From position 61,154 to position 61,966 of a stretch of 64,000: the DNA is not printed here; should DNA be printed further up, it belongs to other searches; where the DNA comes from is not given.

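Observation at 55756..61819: Unrecognised ~170-aa C-terminal tandem module shared by two unrelated secreted enzymes in a T9SS-cargo islet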

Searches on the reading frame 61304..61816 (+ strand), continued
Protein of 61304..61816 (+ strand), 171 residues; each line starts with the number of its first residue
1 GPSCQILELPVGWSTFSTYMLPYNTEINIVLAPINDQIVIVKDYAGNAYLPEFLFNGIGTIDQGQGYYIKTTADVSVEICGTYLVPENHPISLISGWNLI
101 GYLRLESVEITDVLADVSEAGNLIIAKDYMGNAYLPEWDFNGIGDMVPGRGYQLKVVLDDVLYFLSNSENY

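Call 38: search_protein_families(library=pfam, proteins=[L037:3235-6510:+, L046:2407-6510:+, L052:3832-6501:+, L060:3481-6516:+, L049:1657-5163:+, L049:5179-6555:+, L040:4429-7158:+, L059:1718-4141:+, L072:3427-7134:+], max_evalue=0.001)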
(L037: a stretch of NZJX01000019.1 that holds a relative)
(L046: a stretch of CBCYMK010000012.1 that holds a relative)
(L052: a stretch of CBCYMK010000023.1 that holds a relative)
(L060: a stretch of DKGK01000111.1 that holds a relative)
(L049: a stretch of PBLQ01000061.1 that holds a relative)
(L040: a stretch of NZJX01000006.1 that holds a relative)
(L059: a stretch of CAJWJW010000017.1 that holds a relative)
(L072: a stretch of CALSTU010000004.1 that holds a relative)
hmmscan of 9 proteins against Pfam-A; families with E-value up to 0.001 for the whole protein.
L037:3235-6510:+ (1092 aa): 1 family
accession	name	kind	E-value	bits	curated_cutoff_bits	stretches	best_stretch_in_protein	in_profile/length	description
PF02836.23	Glyco_hydro_2_C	-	3.6e-09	36.6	21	1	386-553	121-266/302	Glycosyl hydrolases family 2, TIM barrel domain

L046:2407-6510:+ (1368 aa): 2 families
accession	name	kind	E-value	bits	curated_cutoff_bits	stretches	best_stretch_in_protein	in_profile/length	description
PF05572.19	Peptidase_M43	-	1.4e-19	71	23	1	163-306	11-151/152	Pregnancy-associated plasma protein-A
PF13688.12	Reprolysin_5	-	6.4e-05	23.7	27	1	155-257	74-176/196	Metallo-peptidase family M12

L052:3832-6501:+ (890 aa): 0 families

L060:3481-6516:+ (1012 aa): 0 families

L049:1657-5163:+ (1169 aa): 5 families
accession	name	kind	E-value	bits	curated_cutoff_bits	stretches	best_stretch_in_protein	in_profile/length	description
PF00008.33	EGF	-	9.1e-22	77.4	21.5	2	571-600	1-31/32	EGF-like domain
PF07645.21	EGF_CA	-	2.7e-14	53.6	27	3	288-330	1-43/43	Calcium-binding EGF domain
PF12947.13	EGF_3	-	7.3e-14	52.2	28.5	2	292-330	1-36/36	EGF domain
PF12661.13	hEGF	-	4.5e-07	30.5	29.3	1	576-597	1-22/22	Human growth factor-like EGF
PF12662.13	cEGF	-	2.8e-05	24.3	26.6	1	228-247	3-24/24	Complement Clr-like EGF-like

L049:5179-6555:+ (459 aa): 3 families
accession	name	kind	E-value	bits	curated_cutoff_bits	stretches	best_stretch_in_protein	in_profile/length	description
PF12947.13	EGF_3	-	1.1e-06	29.2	28.5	1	245-275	6-36/36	EGF domain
PF00008.33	EGF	-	3.3e-05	24.5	21.5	1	242-271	1-31/32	EGF-like domain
PF12662.13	cEGF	-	0.00047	20.4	26.6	0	261-277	3-21/24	Complement Clr-like EGF-like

L040:4429-7158:+ (910 aa): 2 families
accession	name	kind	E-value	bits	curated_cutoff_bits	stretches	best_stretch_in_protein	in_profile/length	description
PF18962.6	Por_Secre_tail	-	9.5e-11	42.3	27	1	832-906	1-73/75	Secretion system C-terminal sorting domain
PF09136.16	Glucodextran_B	-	4.9e-08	33.2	27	0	102-127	47-72/83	Glucodextranase, domain B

L059:1718-4141:+ (808 aa): 3 families
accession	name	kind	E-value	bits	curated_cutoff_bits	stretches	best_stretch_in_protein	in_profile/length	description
PF05572.19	Peptidase_M43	-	4.6e-21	75.8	23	1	164-306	11-151/152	Pregnancy-associated plasma protein-A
PF13582.12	Reprolysin_3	-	5.2e-05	24.2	22.4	1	113-236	6-123/123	Metallo-peptidase family M12B Reprolysin-like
PF13688.12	Reprolysin_5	-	0.00012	22.8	27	1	79-256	9-164/196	Metallo-peptidase family M12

L072:3427-7134:+ (1236 aa): 6 families
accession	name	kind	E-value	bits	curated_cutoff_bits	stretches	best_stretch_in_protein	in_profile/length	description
PF00093.24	VWC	-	3.6e-22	78.9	27.6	3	289-341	3-57/57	von Willebrand factor type C domain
PF18962.6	Por_Secre_tail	-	2.5e-11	44.2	27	1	1159-1235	1-75/75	Secretion system C-terminal sorting domain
PF00050.26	Kazal_1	-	7.9e-10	39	21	2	180-204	4-29/49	Kazal-type serine protease inhibitor domain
PF07648.20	Kazal_2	-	1.8e-08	34.8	22.8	2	138-177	1-48/48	Kazal-type serine protease inhibitor domain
PF23334.1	VWC2L_2nd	-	4.5e-07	30.5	27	1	294-339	8-54/55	VWC2L-like domain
PF12714.13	TILa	-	0.00038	20.9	27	1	285-326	1-43/55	TILa domain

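Call 48: search_protein_families(library=ncbifam, proteins=[P0040, P0065, L040:4429-7158:+, L045:1548-4268:+, L035:6547-8535:+, P0090], max_evalue=1)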
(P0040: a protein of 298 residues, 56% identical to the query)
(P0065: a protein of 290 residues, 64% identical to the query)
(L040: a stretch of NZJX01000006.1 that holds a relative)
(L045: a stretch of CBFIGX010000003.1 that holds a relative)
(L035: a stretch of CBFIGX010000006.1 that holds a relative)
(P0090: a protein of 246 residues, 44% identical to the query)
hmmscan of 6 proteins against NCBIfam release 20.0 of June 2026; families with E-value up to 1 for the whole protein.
P0040 (298 aa): 1 family
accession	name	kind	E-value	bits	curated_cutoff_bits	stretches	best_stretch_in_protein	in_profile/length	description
NF002138.0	PRK00977.1-2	equivalog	0.061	13.1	77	1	251-277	47-73/77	exodeoxyribonuclease VII small subunit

P0065 (290 aa): 4 families
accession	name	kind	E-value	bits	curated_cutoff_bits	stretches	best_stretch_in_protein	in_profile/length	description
TIGR04183.1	Por_Secre_tail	domain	3.6e-11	42.9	23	1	213-284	3-67/72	T9SS type A sorting domain-containing protein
NF038113.1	T9SSA_dep_M36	equivalog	3.1e-08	32.3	885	1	166-286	764-866/869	T9SS-dependent M36 family metallopeptidase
NF052323.1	T9SSA_dep_M6i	equivalog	2.1e-07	29.3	600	1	159-277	908-1026/1043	T9SS-dependent M6-like inactivated metalloprotease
NF005230.0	PRK06731.1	equivalog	0.028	13.7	553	1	60-112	61-113/281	flagellar biosynthesis regulator FlhF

L040:4429-7158:+ (910 aa): 4 families
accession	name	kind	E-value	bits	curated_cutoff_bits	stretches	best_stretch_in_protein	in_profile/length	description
TIGR04183.1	Por_Secre_tail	domain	7.3e-08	32.3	23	1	832-906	1-69/72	T9SS type A sorting domain-containing protein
NF038113.1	T9SSA_dep_M36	equivalog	3.1e-06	25.6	885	1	826-905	790-865/869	T9SS-dependent M36 family metallopeptidase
NF049997.1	LiaG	equivalog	0.035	13.3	285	0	78-139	170-230/286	LiaG family protein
NF033884.1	conj_TraO_IncI1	equivalog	0.041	13.1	225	0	181-217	327-363/381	conjugal transfer protein TraO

L045:1548-4268:+ (907 aa): 0 families

L035:6547-8535:+ (663 aa): 2 families
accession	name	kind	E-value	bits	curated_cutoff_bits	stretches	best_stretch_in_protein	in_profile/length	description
NF010070.0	PRK13551.1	subfamily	6e-18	64.8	483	1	83-386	50-360/365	agmatine deiminase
TIGR03380.1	agmatine_aguA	equivalog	2.2e-14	53.2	381.8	1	83-387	45-355/357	agmatine deiminase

P0090 (246 aa): 6 families
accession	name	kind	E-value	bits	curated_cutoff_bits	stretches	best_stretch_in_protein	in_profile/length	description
NF002854.0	PRK03147.1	subfamily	8.2e-08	32.3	170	1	29-160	49-174/176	thiol-disulfide oxidoreductase ResA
NF041202.1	StoA_CxxC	exception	0.0058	16.5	210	1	9-139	16-145/163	endospore biogenesis thiol-disulfide oxidoreductase StoA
TIGR00385.1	dsbE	subfamily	0.027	14.1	123.15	1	39-139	58-151/173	DsbE family thiol:disulfide interchange protein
NF047697.1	ThioredTrxAClost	equivalog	0.083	13.1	140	1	39-75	12-48/105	thioredoxin TrxA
TIGR01126.1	pdi_dom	equivalog_domain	0.12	12.6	107.2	1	39-98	9-68/105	protein disulfide-isomerase domain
TIGR01068.1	thioredoxin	equivalog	0.17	12.1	96.8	1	39-91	9-60/101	thioredoxin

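Call 53: predict_structure(alignment_id=A3)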
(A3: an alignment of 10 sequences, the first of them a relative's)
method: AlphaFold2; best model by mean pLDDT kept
length: 298 residues; sequences in the alignment: 10
mean_pLDDT: 32.1   pTM: 0.20
mean pLDDT of the five models: 32.1, 31.5, 30.0, 29.3, 28.5
residues with pLDDT >= 90: 0; 70-90: 0; 50-70: 21; < 50: 277
segments of 3 or more residues with pLDDT < 50: 1-272
pLDDT, mean of each block of 10 residues (from residue 1): 31 38 32 31 27 29 34 28 26 28 25 26 25 23 28 32 39 37 32 29 26 27 29 26 25 36 42 52 50 53
secondary structure, 60 per line:
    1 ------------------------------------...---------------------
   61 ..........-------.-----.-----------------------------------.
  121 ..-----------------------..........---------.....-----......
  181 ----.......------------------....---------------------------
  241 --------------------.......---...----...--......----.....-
elements in order: H61-70 E146-152 E165-169 E175-180 E185-191 E210-213 E261-267 E271-273 E278-280 E283-288 E293-297

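Call 58: fold_search(model_id=the predicted structure, library=viral)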
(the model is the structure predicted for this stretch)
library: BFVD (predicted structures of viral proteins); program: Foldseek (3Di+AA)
matches with E <= 10: 370; with E <= 0.001: 1
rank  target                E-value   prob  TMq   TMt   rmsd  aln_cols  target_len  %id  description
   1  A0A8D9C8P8            9.5e-05  1.00  0.59  0.20   5.2       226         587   14  Putative hemin binding protein [uncultured marine phage]
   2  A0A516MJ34            2.7e-03  1.00  0.32  0.14   5.1        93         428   22  (no name in the UniProt tables at hand)
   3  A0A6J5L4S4            3.0e-02  0.20  0.20  0.20  16.4       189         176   12  Uncharacterized protein [uncultured Caudovirales phage]
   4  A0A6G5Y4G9            1.5e-01  0.09  0.19  0.21  12.8       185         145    5  (no name in the UniProt tables at hand)
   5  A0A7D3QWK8            1.6e-01  0.08  0.19  0.11  19.3       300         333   10  Uncharacterized protein [Fadolivirus FV1/VV64]
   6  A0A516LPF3            2.2e-01  0.03  0.14  0.09  17.4       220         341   14  (no name in the UniProt tables at hand)
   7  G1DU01                2.4e-01  0.04  0.15  0.10  16.3       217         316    6  Minor tail protein [Mycobacterium phage Shauna1]
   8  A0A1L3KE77            2.7e-01  0.04  0.15  0.07  19.1       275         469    9  (no name in the UniProt tables at hand)
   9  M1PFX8                2.9e-01  0.03  0.15  0.07  19.2       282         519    8  Potassium channel tetramerisation-type BTB domain-containing protein [Moumouvirus goulette]
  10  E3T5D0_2              3.8e-01  0.04  0.10  0.04  13.9        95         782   15  DUF2341 domain-containing protein [Cafeteria roenbergensis virus (strain BV-PW1)]
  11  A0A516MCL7            3.8e-01  0.04  0.16  0.04  19.4       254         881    7  (no name in the UniProt tables at hand)
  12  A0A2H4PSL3            5.0e-01  0.03  0.17  0.09  17.5       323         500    9  Capsid protein (Fragment) [Calomys tener Hepatitis E virus]
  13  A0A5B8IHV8            5.6e-01  0.03  0.14  0.12  15.0       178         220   12  Uncharacterized protein [Mimiviridae sp. ChoanoV1]
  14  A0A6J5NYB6            5.9e-01  0.08  0.23  0.18  15.1       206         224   12  Uncharacterized protein [uncultured Caudovirales phage]
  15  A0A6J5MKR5            5.9e-01  0.03  0.16  0.16  16.4       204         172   12  Uncharacterized protein [uncultured Caudovirales phage]
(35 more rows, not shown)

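Call 60: find_related_loci(query=A2, collection=viral_contigs, flank=5000)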
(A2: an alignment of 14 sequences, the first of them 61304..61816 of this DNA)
Query A2 (171 aa) in viral_contigs; peptide patterns used: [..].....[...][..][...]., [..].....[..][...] (x = any residue, [..] = any of these).
82 stretches matched a pattern; 8 encode a relative of the query (tblastn E <= 1e-3); 7 distinct loci.
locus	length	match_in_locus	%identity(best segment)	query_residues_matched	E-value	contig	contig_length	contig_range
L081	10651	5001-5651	34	5-167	1e-27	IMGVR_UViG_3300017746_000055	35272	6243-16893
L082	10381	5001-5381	37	19-156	2e-22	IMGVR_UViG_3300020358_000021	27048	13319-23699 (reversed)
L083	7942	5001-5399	40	38-156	1e-22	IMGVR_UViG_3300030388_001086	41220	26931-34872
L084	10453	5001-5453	37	28-162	2e-21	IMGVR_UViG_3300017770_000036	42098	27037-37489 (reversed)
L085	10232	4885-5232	40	7-157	1e-19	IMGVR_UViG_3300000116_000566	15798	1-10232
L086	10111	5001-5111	49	120-156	3e-7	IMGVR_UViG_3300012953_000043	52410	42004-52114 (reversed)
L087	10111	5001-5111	49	120-156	4e-7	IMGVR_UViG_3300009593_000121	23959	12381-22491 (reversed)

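Call 65: search_protein_families(library=phrogs, proteins=[L084:480-3941:+, L084:3949-4653:+, L084:4656-5495:+, L084:5498-6286:+, L084:6286-7260:+, L084:7293-7685:+, L084:7688-10120:+, L083:4-3948:+, L083:3955-4680:+], max_evalue=0.001)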
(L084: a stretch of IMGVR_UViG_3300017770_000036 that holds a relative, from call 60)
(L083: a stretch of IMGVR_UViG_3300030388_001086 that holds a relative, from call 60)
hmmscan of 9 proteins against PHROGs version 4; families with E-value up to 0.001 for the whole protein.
L084:480-3941:+ (1154 aa): 0 families

L084:3949-4653:+ (235 aa): 0 families

L084:4656-5495:+ (280 aa): 0 families

L084:5498-6286:+ (263 aa): 0 families

L084:6286-7260:+ (325 aa): 0 families

L084:7293-7685:+ (131 aa): 0 families

L084:7688-10120:+ (811 aa): 2 families
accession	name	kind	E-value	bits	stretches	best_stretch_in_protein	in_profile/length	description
phrog_892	-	tail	6.9e-11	42.4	2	59-125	344-410/782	tail fiber protein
phrog_21412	-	tail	1.5e-05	23.9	0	108-285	169-354/1452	tail fiber protein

L083:4-3948:+ (1315 aa): 0 families

L083:3955-4680:+ (242 aa): 0 families

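Call 66: search_protein_families(library=pfam, proteins=[L084:480-3941:+, L084:3949-4653:+, L084:5498-6286:+, L084:7293-7685:+, L084:7688-10120:+, L081:518-4258:+, L081:40-513:+, L083:4686-6212:+], max_evalue=0.01)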
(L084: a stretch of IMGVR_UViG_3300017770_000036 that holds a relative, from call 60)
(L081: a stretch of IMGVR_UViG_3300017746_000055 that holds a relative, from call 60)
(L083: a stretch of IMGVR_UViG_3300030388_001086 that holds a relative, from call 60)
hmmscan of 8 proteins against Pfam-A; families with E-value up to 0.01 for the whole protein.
L084:480-3941:+ (1154 aa): 0 families

L084:3949-4653:+ (235 aa): 0 families

L084:5498-6286:+ (263 aa): 0 families

L084:7293-7685:+ (131 aa): 2 families
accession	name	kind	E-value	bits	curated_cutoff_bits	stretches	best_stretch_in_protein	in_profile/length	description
PF13437.12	HlyD_3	-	0.002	19.3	22.2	1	33-113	7-96/106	HlyD family secretion protein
PF23926.2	LtfC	-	0.0032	18.5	27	1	14-125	6-96/100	LtfC-like, beta-sandwich domain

L084:7688-10120:+ (811 aa): 0 families

L081:518-4258:+ (1247 aa): 0 families

L081:40-513:+ (158 aa): 0 families

L083:4686-6212:+ (509 aa): 0 families

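Call 69: find_homologous_proteins(query=L049:7275-8879:-, max_evalue=1e-30)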
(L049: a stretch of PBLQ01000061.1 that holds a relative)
Query L049:7275-8879:- (535 aa): 8000 proteins with E <= 1e-30 among 8000 candidates; the best 120 are listed.
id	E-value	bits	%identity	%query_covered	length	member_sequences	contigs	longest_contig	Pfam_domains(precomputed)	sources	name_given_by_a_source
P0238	0.0e+0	1205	100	94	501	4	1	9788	PF00875.25,PF03441.20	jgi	-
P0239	1.8e-221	755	63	93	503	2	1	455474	PF00875.25,PF03441.20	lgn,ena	-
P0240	8.8e-212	723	63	91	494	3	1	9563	PF00875.25,PF03441.20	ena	-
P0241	1.2e-190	653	56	91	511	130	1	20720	PF00875.25,PF03441.20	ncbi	-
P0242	1.4e-187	643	56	91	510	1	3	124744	PF00875.25,PF03441.20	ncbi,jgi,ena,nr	ncbi:MAG: deoxyribodipyrimidine photo-lyase [Bacteroidetes bacterium]|nr:deoxyribodipyrimidine photo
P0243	5.7e-187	641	57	91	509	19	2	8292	PF00875.25,PF03441.20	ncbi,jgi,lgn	jgi:deoxyribodipyrimidine photo-lyase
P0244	5.7e-186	638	56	91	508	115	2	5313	PF00875.25,PF03441.20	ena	-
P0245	5.0e-185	635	56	91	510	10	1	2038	PF00875.25,PF03441.20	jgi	jgi:deoxyribodipyrimidine photo-lyase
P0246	9.5e-184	630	57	91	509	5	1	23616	PF00875.25,PF03441.20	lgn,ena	-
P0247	2.9e-183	629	55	91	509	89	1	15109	PF00875.25,PF03441.20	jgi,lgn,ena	-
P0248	8.5e-183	627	56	91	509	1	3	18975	PF00875.25,PF03441.20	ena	-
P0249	1.1e-182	627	56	91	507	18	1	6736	PF00875.25,PF03441.20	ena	-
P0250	8.8e-181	621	55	91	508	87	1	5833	PF00875.25,PF03441.20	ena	-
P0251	4.6e-180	618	55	91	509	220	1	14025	PF00875.25,PF03441.20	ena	-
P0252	5.0e-175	602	55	91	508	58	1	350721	PF00875.25,PF03441.20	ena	-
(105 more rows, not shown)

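Call 75: search_dna_similar(query=L084:4656-5495:+, collection=phages, mode=protein, max_evalue=0.001, max_rows=20)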
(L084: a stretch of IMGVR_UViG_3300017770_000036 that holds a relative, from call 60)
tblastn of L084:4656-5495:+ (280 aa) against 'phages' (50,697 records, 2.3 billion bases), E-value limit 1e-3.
No match.

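Call 76: search_dna_similar(query=window:61304-61816:+, collection=phages, mode=protein, max_evalue=0.001, max_rows=20)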
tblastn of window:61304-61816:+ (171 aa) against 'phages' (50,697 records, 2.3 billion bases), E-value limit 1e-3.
No match.

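Call 77: search_protein_families(library=phrogs, proteins=[L081:40-513:+, L081:518-4258:+, L081:4261-4878:+, L081:5668-6474:+, L081:7438-7827:+, L081:7830-10334:+, L083:6385-6762:+, L083:4686-6212:+], max_evalue=0.01)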
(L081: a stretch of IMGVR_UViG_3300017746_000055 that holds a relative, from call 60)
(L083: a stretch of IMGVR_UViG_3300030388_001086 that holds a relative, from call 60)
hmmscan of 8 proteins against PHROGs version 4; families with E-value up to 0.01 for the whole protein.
L081:40-513:+ (158 aa): 0 families

L081:518-4258:+ (1247 aa): 0 families

L081:4261-4878:+ (206 aa): 0 families

L081:5668-6474:+ (269 aa): 0 families

L081:7438-7827:+ (130 aa): 1 family
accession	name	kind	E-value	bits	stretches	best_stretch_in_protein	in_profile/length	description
phrog_1084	-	unknown function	0.00064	20.8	1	11-129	6-112/123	unknown function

L081:7830-10334:+ (835 aa): 12 families
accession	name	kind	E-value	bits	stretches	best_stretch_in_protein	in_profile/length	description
phrog_1197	-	tail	2.3e-15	57.7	1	257-529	133-409/715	tail protein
phrog_892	-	tail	2.5e-15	57.1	4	52-141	347-436/782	tail fiber protein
phrog_2631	-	tail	1.7e-14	54.4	1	308-361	370-423/644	tail fiber protein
phrog_8713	-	tail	7.9e-14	52.5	1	313-361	424-472/509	tail fiber protein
phrog_454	-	tail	3.6e-11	42.9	1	314-368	316-370/1376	tail fiber protein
phrog_7032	-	tail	3.7e-11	42.9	1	312-482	279-447/866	tail fiber protein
phrog_28766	-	tail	1.6e-09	37.7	2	52-133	138-219/472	tail fiber protein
phrog_4757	-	unknown function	2.1e-09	38.1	1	287-461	82-244/359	-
phrog_13518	-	unknown function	8.1e-09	35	1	51-183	240-385/1230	-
phrog_4209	-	tail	9e-09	35.8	1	260-487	13-248/406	tail fiber protein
phrog_26466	-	unknown function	8.1e-08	30.7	1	54-150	1790-1884/2337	-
phrog_23820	-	tail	4.4e-06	27.8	1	312-388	102-176/221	tail fiber protein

L083:6385-6762:+ (126 aa): 0 families

L083:4686-6212:+ (509 aa): 0 families
